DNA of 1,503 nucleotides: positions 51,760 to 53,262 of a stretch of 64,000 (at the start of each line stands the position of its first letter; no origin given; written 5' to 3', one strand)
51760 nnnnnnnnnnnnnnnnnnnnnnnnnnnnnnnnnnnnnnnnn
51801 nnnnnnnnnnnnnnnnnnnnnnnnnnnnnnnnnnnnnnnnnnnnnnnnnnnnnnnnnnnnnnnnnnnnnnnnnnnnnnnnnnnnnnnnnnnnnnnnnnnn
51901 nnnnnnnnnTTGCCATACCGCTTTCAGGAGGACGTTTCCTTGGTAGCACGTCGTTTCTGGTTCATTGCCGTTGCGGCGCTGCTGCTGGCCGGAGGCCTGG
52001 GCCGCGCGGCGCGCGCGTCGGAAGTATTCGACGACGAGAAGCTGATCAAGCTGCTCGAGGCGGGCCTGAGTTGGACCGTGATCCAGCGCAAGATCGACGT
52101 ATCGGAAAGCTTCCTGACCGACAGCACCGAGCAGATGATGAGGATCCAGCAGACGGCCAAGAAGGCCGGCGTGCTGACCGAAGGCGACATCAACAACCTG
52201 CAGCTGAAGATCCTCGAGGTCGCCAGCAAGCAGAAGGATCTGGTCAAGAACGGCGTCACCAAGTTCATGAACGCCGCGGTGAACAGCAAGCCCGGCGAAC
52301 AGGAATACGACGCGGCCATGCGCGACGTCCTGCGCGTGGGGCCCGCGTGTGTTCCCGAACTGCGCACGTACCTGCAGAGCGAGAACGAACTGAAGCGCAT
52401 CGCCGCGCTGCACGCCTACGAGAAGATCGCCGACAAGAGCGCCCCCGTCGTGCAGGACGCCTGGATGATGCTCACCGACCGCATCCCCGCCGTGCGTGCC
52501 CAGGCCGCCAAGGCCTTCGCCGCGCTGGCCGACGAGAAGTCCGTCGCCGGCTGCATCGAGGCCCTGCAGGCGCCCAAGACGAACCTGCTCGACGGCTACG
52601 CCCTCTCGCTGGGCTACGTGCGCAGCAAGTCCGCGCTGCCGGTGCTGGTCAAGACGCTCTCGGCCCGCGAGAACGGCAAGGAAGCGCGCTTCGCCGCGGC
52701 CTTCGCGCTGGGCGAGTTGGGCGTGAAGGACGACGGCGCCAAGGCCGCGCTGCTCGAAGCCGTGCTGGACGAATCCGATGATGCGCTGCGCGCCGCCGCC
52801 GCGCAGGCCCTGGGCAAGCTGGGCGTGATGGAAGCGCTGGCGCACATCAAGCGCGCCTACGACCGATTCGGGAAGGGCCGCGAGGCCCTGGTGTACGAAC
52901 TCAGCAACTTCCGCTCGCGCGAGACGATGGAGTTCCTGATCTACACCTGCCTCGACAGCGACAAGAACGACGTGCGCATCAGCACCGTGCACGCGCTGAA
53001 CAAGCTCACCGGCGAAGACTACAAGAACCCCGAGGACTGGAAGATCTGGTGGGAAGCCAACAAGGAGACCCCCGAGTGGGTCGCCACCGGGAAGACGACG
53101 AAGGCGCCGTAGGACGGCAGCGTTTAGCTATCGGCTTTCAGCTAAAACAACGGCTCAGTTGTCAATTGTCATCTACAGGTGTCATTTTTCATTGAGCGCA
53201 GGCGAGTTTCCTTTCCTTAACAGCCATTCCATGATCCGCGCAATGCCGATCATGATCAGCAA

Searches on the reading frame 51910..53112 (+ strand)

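Call 21: search_protein_families(library=pfam, proteins=[window:51910-53112:+], max_evalue=0.001)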
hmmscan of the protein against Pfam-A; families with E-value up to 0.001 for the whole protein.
window:51910-53112:+ (400 aa): 4 families
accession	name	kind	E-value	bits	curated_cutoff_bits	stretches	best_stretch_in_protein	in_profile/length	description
PF13646.12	HEAT_2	-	1.2e-24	86.8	27.7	3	216-302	5-88/88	HEAT repeats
PF02985.28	HEAT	-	8.9e-10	38.3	23.5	0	187-207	8-28/31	HEAT repeat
PF03130.22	HEAT_PBS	-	5.3e-08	33.1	20.9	0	293-318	1-26/27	PBS lyase HEAT-like repeat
PF13513.12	HEAT_EZ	-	1.9e-05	25.5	27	0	260-304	4-55/55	HEAT-like repeat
